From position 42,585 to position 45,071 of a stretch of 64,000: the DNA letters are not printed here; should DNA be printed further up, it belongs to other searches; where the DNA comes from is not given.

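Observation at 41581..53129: RND efflux operon with an embedded membrane-anchored PP2C phosphatase and two tandem RND permeases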

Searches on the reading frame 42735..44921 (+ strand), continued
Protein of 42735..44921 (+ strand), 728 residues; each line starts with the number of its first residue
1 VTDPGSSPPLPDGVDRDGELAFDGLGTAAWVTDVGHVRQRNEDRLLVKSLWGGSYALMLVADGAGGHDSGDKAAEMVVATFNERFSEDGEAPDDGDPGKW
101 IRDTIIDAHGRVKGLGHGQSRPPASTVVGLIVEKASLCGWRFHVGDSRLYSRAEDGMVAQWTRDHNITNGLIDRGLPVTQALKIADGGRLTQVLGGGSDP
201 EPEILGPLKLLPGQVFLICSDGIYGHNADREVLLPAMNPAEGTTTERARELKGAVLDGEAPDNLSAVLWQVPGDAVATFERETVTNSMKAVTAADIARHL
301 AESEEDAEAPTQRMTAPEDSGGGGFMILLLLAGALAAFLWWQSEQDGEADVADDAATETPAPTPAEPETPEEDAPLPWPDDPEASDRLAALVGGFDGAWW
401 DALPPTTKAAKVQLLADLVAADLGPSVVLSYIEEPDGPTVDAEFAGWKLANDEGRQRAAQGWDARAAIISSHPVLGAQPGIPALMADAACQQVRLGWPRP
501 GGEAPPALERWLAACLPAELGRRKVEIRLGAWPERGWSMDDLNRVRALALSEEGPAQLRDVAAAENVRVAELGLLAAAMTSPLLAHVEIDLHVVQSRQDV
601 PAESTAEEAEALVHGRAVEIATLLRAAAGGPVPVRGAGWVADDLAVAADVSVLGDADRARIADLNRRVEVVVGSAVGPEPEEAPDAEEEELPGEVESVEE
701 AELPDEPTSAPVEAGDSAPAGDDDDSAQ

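Call 30: predict_structure(alignment_id=A1)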
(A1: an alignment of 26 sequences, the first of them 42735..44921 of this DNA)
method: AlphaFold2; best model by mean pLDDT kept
length: 728 residues; sequences in the alignment: 26
mean_pLDDT: 80.7   pTM: 0.50
mean pLDDT of the five models: 80.7, 79.7, 77.7, 77.3, 77.1
residues with pLDDT >= 90: 370; 70-90: 182; 50-70: 62; < 50: 114
segments of 3 or more residues with pLDDT < 50: 167-176, 186-190, 287-293, 309-323, 346-362, 364-370, 683-706, 708-728
pLDDT, mean of each block of 10 residues (from residue 1): 61 86 96 84 93 96 79 93 94 89 96 82 89 97 91 82 58 45 47 79 92 95 68 91 96 88 92 94 64 50 57 39 66 87 58 45 48 81 94 96 95 97 89 86 87 92 97 97 97 87 70 95 92 89 93 94 88 94 95 93 89 94 94 94 86 87 94 75 44 42 43 40 41
secondary structure, 60 per line:
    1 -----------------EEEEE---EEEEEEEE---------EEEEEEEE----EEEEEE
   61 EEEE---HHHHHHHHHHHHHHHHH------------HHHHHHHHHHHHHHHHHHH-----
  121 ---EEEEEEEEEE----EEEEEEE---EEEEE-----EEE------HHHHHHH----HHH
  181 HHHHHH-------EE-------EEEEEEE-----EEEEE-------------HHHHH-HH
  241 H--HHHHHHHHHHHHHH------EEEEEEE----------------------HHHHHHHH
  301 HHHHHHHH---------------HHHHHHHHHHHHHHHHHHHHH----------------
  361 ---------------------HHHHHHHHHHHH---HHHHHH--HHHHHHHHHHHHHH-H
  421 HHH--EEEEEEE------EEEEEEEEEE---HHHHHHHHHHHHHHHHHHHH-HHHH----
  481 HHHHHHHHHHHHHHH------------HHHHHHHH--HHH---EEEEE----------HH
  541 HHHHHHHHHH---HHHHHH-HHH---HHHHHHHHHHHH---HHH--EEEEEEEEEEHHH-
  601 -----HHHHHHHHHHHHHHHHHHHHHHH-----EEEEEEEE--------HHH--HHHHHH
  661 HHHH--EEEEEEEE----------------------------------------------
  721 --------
elements in order (helices of 4 or more, strands of 3 or more residues): E18-22 E26-33 E43-50 E55-64 H68-84 H97-115 E124-133 E138-144 E148-152 E158-160 H167-173 H178-186 E203-209 E215-219 H233-237 H244-257 E264-270 H293-308 H324-344 H382-393 H397-402 H405-418 H420-423 E426-432 E439-448 H452-471 H473-476 H481-495 H508-515 E524-528 H539-550 H554-559 H567-578 E587-596 H606-628 E634-641 H655-664 E667-674
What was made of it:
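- On PPM/PP2C Ser/Thr phosphatases: AF2 pLDDT is mostly 80-97 over aa 18-280, apart from the flap (call 30).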

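Call 49: find_related_loci(query=A1, collection=metagenome_contigs, flank=10000)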
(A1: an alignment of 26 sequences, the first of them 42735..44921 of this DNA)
Query A1 (728 aa) in metagenome_contigs; peptide patterns used: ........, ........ (x = any residue, [..] = any of these).
600 stretches matched a pattern (row limit reached: there are more); 179 encode a relative of the query (tblastn E <= 1e-3); the best 80 are kept; 80 distinct loci.
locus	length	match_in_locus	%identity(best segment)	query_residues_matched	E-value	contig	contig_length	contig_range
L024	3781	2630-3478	65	17-300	6e-116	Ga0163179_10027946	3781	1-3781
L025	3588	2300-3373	53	17-370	3e-112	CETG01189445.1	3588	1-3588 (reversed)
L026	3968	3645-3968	66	17-125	1e-35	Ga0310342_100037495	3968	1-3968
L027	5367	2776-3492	32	31-279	3e-18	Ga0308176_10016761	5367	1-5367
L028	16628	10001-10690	33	32-273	6e-18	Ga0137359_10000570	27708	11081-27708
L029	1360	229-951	32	32-268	6e-18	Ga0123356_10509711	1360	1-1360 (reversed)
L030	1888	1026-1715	32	32-275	2e-17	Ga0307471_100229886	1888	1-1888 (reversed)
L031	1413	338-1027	34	31-271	1e-17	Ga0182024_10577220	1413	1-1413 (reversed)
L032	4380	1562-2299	31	32-289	4e-17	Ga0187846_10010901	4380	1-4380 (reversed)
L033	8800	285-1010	33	12-271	8e-17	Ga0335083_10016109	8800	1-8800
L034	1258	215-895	34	32-270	3e-17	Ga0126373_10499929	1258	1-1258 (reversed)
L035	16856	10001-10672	31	31-268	1e-16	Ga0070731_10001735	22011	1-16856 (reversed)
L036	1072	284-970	35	32-272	2e-17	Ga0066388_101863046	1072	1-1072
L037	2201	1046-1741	33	32-274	2e-16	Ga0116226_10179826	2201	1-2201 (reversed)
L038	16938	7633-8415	33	4-271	5e-16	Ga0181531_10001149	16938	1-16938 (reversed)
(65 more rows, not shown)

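Call 50: find_encoding_contigs(protein=P0053, flank=10000, max_places=1)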
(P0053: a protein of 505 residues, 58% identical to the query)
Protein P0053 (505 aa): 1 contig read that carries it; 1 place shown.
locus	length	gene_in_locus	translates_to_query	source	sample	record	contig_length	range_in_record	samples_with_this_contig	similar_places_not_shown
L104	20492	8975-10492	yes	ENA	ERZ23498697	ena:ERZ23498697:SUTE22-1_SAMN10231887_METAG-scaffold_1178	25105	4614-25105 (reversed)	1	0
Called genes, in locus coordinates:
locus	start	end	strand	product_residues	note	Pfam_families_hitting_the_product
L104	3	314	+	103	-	?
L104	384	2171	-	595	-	PF17957:Big_7 (faint), PF11617:Cu-binding_MopE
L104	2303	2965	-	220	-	-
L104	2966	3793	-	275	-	PF02517:Rce1-like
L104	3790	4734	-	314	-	PF00733:Asn_synthase (weak)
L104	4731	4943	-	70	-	-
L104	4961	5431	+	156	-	-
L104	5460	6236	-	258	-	PF00106:adh_short, PF08659:KR, PF13561:adh_short_C2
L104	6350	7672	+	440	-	PF00389:2-Hacid_dh, PF02826:2-Hacid_dh_C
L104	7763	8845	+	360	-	PF25917:BSH_RND (weak), PF25973:BSH_CzcB, PF25885:HH_EMRA (weak), PF25944:Beta-barrel_RND (weak), PF25954:Beta-barrel_RND_2, PF25967:RND-MFP_C, PF25975:CzcB_C, PF25989:YknX_C, +2 more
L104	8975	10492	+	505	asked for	PF13672:PP2C_2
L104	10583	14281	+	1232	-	-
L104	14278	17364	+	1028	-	PF00873:ACR_tran, PF03176:MMPL, PF02355:SecD_SecF_C (weak)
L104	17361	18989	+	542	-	PF02321:OEP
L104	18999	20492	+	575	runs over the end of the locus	PF13231:PMT_2 (weak)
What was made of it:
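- The periplasmic globular domain is absent in the mid form that is still in the operon (L104, call 50). The domain was lost in the mid forms while operon residence was kept (call 50).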

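Call 51: find_encoding_contigs(protein=P0022, flank=10000, max_places=1)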
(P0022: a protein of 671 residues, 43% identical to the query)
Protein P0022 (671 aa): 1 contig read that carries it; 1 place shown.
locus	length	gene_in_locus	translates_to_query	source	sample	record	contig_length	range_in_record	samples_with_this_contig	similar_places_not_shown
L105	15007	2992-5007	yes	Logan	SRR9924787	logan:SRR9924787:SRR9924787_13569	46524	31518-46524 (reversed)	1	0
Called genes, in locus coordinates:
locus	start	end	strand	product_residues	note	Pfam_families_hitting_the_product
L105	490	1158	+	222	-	PF00925:GTP_cyclohydro2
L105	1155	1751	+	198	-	PF00174:Oxidored_molyb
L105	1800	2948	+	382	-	PF00676:E1_dh, PF02775:TPP_enzyme_C (weak), PF13292:DXP_synthase_N (weak)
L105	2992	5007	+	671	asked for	PF13672:PP2C_2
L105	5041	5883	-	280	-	PF00528:BPD_transp_1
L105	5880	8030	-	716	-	PF01547:SBP_bac_1, PF13416:SBP_bac_8, PF00528:BPD_transp_1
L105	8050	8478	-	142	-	-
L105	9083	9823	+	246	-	-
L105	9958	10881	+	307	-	-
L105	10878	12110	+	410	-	-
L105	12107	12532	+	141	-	-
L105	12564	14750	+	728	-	-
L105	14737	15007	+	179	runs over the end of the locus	PF00583:Acetyltransf_1, PF08445:FR47 (faint), PF13508:Acetyltransf_7 (weak)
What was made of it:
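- It is also retained in another context altogether (L105, call 51). The domain is missing in the operon-resident mid form (L104, call 50) and present in a pump-less locus (L105, call 51).
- Tried and rejected: It was rejected by L104, where the domain is absent but the gene is in the operon (call 50), and by L105, where the domain is present but there is no pump (call 51).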

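Call 57: list_cluster_members(proteins=[P0001, P0003, P0004, P0017, P0023, P0026, P0040, P0051])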
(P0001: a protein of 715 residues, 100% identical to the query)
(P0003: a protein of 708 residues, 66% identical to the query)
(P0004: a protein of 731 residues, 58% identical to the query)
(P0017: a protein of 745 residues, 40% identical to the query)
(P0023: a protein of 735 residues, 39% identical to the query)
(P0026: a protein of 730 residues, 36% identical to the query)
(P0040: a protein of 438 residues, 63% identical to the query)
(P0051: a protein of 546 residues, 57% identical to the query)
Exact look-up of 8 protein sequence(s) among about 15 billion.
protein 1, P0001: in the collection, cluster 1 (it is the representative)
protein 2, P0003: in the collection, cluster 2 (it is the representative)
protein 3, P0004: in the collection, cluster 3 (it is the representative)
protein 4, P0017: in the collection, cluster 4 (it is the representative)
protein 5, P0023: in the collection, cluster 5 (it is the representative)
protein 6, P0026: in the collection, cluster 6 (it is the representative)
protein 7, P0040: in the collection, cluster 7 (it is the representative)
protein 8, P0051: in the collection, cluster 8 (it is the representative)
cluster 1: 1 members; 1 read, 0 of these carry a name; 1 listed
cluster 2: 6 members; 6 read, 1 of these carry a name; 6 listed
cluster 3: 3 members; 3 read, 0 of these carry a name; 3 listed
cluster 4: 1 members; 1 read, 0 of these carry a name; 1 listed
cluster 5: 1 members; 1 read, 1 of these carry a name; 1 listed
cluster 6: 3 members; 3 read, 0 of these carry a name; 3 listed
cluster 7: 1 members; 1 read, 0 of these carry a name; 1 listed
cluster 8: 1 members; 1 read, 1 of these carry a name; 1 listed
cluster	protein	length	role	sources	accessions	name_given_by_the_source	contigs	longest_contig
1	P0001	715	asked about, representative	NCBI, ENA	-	-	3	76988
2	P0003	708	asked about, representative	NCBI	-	-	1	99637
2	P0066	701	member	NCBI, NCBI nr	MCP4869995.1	MAG: hypothetical protein GY898_14885 [Proteobacteria bacterium] | hypothetical protein [Pseudomonadota bacterium]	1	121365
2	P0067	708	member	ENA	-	-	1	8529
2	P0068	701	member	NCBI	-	-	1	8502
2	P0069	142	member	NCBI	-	-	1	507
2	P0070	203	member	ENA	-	-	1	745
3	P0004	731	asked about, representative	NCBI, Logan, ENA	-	-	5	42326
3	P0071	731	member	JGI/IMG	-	-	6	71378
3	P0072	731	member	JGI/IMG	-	-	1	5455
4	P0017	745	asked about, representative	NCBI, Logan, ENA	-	-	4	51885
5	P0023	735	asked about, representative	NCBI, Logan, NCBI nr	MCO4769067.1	MAG: protein phosphatase 2C domain-containing protein [Deltaproteobacteria bacterium] | protein phosphatase 2C domain-containing protein [Deltaproteobacteria bacterium]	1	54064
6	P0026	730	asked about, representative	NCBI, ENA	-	-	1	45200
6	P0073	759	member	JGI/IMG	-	-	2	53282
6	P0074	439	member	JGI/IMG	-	-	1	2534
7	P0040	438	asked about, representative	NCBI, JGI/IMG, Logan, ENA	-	-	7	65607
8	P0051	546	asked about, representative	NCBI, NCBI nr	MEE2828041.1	MAG: protein phosphatase 2C domain-containing protein, partial [Myxococcota bacterium] | protein phosphatase 2C domain-containing protein [Myxococcota bacterium]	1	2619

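Call 91: fold_search(model_id=the predicted structure, library=pdb)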
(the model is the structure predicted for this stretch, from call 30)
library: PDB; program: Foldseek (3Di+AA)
matches with E <= 10: 350; with E <= 0.001: 148
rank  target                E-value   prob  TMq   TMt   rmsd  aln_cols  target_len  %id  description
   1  6ihl                  1.9e-13  1.00  0.29  0.80   3.9       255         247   26  Crystal structure of bacterial serine phosphatase (released 2019-08-07)
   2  2pk0_D                2.8e-13  1.00  0.29  0.80   3.8       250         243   24  Structure of the S. agalactiae serine/threonine phosphatase at 2.65 resolution (released 2007-06-12)
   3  2pk0_A                4.0e-13  1.00  0.29  0.79   5.5       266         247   22  Structure of the S. agalactiae serine/threonine phosphatase at 2.65 resolution (released 2007-06-12)
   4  1txo_B                4.4e-13  1.00  0.28  0.81   4.1       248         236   24  Crystal structure of the Mycobacterium tuberculosis serine/threonine phosphatase PstP/Ppp at 1.95 A. (released 2004-11-23)
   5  1txo_A                4.6e-13  1.00  0.28  0.81   4.2       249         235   24  Crystal structure of the Mycobacterium tuberculosis serine/threonine phosphatase PstP/Ppp at 1.95 A. (released 2004-11-23)
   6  2jfs                  8.5e-13  1.00  0.28  0.83   4.2       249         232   26  Crystal structure of the PPM Ser-Thr phosphatase MsPP from Mycobacterium smegmatis in complex with cacodylate (released 2007-07-24)
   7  6ihw                  8.9e-13  1.00  0.30  0.80   3.9       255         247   26  Crystal structure of bacterial serine phosphatase bearing R161K mutation (released 2019-08-07)
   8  2pk0_C                1.1e-12  1.00  0.29  0.82   3.7       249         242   23  Structure of the S. agalactiae serine/threonine phosphatase at 2.65 resolution (released 2007-06-12)
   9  6jkv_A                1.1e-12  1.00  0.27  0.80   4.8       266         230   25  PppA, a key regulatory component of T6SS in Pseudomonas aeruginosa (released 2019-06-26)
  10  2jfr                  1.1e-12  1.00  0.27  0.78   4.5       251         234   26  Crystal structure of the PPM Ser-Thr phosphatase MsPP from Mycobacterium smegmatis in complex with phosphate at 0.83 A r (released 2007-07-24)
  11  2y09                  1.3e-12  1.00  0.28  0.82   3.3       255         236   24  The cyanobacterial PP2C-like phosphatase tPphA requires three metals in the catalytic center for efficient catalysis (released 2011-02-09)
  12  2cm1                  1.3e-12  1.00  0.28  0.81   3.7       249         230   24  Crystal structure of the catalytic domain of serine threonine protein phosphatase PstP in complex with 2 Manganese ions. (released 2007-06-12)
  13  6ihr                  1.4e-12  1.00  0.29  0.78   7.5       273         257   24  Crystal structure of bacterial serine phosphatase with His tag (released 2019-08-07)
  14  5f1m                  2.2e-12  1.00  0.29  0.77   4.4       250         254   24  Crystal structure of Serine/threonine phosphatase Stp1 from Staphylococcus aureus (released 2016-08-24)
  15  2j86_A                2.2e-12  1.00  0.27  0.80   4.8       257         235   25  Structural analysis of the PP2C Family Phosphatase tPphA of Thermosynechococcus elongatus (released 2007-11-06)
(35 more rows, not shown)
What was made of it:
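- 42786..43574 (+): Cytoplasmic PP2C catalytic domain (aa 18-280), with intact metal-binding motifs (NED43, D62-G63, D221-G222, D262-N263) and an almost invariant flap (W161-G196). Foldseek against Stp1, PstP, MspP, PppA and tPphA gives E about 1e-13 and TMt about 0.8 (call 91).
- On PPM/PP2C Ser/Thr phosphatases: Foldseek against Stp1, PstP, MspP, PppA and tPphA gives E 2e-13 to 1e-11 and TMt 0.76-0.85 (call 91).
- On PstP-like bitopic membrane PP2C: Identity to PstP is about 24% (call 91).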
